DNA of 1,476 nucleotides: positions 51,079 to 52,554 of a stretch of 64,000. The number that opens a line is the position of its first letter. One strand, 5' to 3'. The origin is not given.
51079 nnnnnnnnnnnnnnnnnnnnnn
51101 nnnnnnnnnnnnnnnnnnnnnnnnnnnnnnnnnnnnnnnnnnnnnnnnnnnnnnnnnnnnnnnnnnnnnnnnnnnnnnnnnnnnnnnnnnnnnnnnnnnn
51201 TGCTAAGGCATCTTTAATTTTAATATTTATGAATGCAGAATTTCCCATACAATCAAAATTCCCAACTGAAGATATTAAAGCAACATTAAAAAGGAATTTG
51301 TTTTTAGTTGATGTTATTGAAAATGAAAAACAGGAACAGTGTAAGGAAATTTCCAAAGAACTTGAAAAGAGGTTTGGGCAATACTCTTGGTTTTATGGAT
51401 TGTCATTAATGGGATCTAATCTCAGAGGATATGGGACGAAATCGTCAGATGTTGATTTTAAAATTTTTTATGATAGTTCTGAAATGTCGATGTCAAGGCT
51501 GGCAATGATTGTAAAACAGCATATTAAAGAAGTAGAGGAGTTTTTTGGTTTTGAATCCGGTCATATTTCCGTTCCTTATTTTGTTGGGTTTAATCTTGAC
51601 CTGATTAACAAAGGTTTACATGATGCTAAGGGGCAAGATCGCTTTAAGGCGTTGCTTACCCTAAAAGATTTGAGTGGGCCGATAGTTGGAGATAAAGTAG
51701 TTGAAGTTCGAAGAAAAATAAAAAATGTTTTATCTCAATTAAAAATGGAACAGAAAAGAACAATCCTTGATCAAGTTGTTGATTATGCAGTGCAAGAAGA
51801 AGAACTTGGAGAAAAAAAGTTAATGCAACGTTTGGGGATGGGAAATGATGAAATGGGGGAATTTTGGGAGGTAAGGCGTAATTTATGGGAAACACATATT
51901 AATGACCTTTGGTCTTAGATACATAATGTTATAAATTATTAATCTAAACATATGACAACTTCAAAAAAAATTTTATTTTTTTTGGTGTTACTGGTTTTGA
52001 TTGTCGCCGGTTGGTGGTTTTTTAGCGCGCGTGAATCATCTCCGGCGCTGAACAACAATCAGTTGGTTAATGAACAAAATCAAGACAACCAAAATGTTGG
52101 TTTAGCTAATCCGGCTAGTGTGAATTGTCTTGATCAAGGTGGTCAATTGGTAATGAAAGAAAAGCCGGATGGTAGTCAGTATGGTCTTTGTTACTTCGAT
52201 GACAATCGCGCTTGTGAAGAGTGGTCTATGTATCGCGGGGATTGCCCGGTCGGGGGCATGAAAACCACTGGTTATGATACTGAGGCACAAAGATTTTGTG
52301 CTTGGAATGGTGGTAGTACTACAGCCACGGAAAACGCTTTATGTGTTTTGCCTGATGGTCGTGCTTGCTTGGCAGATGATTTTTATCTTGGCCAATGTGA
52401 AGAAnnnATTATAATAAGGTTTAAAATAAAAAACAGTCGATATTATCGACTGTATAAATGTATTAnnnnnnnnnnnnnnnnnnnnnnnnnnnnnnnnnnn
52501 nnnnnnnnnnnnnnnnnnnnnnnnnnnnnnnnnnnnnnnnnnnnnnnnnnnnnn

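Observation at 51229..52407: KNTase-like nucleotidyltransferase with HEPN-like Rx5-6H C-terminus co-transcribed with a Mur ligase and a DUF333 secreted protein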

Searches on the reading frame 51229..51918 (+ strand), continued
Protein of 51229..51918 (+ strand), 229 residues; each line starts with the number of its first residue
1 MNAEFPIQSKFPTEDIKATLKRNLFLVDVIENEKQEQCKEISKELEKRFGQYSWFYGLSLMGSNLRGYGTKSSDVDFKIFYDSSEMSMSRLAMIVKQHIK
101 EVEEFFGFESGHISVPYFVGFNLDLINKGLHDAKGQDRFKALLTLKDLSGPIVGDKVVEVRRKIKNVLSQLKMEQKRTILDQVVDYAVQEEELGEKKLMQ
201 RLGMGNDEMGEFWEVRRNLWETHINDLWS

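Call 62: search_protein_families(library=pfam, proteins=[P0027, P0056, P0099, P0101, P0113], max_evalue=0.01)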
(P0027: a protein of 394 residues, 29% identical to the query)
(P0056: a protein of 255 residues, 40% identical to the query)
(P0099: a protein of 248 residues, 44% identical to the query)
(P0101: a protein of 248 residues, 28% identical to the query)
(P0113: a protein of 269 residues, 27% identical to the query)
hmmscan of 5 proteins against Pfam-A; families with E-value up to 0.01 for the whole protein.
P0027 (394 aa): 3 families
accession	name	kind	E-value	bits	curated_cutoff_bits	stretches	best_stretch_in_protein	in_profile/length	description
PF01909.29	NTP_transf_2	-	0.00066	20.5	21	1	222-253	15-46/93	Nucleotidyltransferase domain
PF18765.7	Polbeta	-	0.003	18.1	26.9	1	214-250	6-42/93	Polymerase beta, Nucleotidyltransferase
PF22600.2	MTPAP-like_central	-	0.0084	16.6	27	0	208-250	26-68/139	Poly(A) RNA polymerase, mitochondrial-like, central palm domain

P0056 (255 aa): 3 families
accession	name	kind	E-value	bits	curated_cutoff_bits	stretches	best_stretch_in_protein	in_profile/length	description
PF01909.29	NTP_transf_2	-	0.00023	21.9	21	1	29-78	2-47/93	Nucleotidyltransferase domain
PF22600.2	MTPAP-like_central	-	0.00033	21.2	27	1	22-85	20-83/139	Poly(A) RNA polymerase, mitochondrial-like, central palm domain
PF18765.7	Polbeta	-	0.00077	20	26.9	1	30-74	2-46/93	Polymerase beta, Nucleotidyltransferase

P0099 (248 aa): 3 families
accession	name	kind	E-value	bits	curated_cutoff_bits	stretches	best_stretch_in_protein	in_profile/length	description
PF22600.2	MTPAP-like_central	-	1.4e-06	28.9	27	1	28-105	20-98/139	Poly(A) RNA polymerase, mitochondrial-like, central palm domain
PF18765.7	Polbeta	-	0.0015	19.1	26.9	1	53-94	19-58/93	Polymerase beta, Nucleotidyltransferase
PF01909.29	NTP_transf_2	-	0.0043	17.8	21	1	47-77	14-44/93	Nucleotidyltransferase domain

P0101 (248 aa): 0 families

P0113 (269 aa): 4 families
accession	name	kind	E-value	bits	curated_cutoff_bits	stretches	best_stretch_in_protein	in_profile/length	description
PF22600.2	MTPAP-like_central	-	6.9e-06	26.6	27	1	41-126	6-91/139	Poly(A) RNA polymerase, mitochondrial-like, central palm domain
PF18765.7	Polbeta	-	0.0002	21.9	26.9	1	66-113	5-50/93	Polymerase beta, Nucleotidyltransferase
PF01909.29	NTP_transf_2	-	0.003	18.3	21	0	75-140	15-70/93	Nucleotidyltransferase domain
PF23357.1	DUF7088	-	0.0044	17.6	27.8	0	192-243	35-87/105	Domain of unknown function (DUF7088)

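Call 73: find_encoding_contigs(protein=P0001, flank=2000, max_places=2)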
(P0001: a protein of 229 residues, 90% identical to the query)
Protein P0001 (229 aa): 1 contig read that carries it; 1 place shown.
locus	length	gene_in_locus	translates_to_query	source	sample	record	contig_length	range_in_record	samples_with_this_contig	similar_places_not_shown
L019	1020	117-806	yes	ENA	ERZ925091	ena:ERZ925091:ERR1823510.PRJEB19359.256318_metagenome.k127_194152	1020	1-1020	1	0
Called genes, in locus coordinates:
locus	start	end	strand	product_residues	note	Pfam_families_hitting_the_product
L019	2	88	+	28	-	?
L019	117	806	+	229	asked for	PF22600:MTPAP-like_central (faint)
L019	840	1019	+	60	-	?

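Call 74: find_encoding_contigs(protein=P0004, flank=2000, max_places=2)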
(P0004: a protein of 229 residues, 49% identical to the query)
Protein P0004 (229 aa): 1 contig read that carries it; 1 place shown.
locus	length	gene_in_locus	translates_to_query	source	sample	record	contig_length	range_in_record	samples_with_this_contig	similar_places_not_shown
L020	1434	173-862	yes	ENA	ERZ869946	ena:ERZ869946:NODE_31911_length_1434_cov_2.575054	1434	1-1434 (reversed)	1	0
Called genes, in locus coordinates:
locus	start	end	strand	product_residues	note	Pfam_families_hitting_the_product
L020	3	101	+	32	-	?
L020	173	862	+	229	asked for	-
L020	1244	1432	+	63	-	?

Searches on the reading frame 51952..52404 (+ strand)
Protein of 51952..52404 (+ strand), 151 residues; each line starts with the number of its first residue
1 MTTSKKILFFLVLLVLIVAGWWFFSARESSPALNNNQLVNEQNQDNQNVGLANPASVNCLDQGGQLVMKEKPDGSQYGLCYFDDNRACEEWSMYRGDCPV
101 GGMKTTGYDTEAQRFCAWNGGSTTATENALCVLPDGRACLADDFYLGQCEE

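Call 3: search_protein_families(library=pfam, proteins=[window:51952-52404:+], max_evalue=1)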
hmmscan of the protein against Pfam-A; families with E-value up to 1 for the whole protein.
window:51952-52404:+ (151 aa): 3 families
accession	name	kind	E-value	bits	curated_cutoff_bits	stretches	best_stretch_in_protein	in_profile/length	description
PF03891.20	DUF333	-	8.5e-22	77.6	25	2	50-97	1-47/47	Domain of unknown function (DUF333)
PF20462.4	DUF6715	-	0.012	15.6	27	1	4-43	5-44/192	Domain of unknown function (DUF6715)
PF13974.11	YebO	-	0.13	12.9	27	1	11-47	3-41/80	YebO-like protein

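Call 4: search_protein_families(library=ncbifam, proteins=[window:51952-52404:+], max_evalue=1)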
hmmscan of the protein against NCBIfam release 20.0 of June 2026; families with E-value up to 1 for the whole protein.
window:51952-52404:+ (151 aa): 6 families
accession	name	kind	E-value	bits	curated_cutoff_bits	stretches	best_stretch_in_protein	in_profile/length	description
NF041635.1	STM3941_fam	subfamily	0.037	13.9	40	1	4-29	3-28/157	STM3941 family protein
NF041023.1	PP0621_fam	subfamily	0.064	13.5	45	1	10-35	3-28/71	PP0621 family protein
TIGR03593.1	yidC_nterm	equivalog_domain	0.08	12.5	58.25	1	5-52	2-46/363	membrane protein insertase YidC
NF004285.1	PRK05696.1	equivalog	0.19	11.5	179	1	7-47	21-69/171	flagellar basal body-associated protein FliL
NF033218.1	anchor_AmaP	equivalog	0.2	11.4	55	1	1-38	1-38/166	alkaline shock response membrane anchor protein AmaP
NF002353.0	PRK01318.1-4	equivalog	0.3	9.7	365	1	2-53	3-54/596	membrane protein insertase YidC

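Call 15: search_protein_families(library=padloc, proteins=[window:51952-52404:+], max_evalue=1)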
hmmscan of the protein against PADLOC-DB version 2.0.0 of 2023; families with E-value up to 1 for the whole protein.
window:51952-52404:+ (151 aa): 0 families

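Call 16: search_protein_families(library=phrogs, proteins=[window:51952-52404:+], max_evalue=1)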
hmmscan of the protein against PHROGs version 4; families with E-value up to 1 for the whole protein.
window:51952-52404:+ (151 aa): 2 families
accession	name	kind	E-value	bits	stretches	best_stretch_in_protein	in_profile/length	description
phrog_1152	-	lysis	0.21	12.5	1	4-47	9-58/127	Rz-like spanin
phrog_32077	-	unknown function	0.22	12.8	1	5-21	4-18/59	-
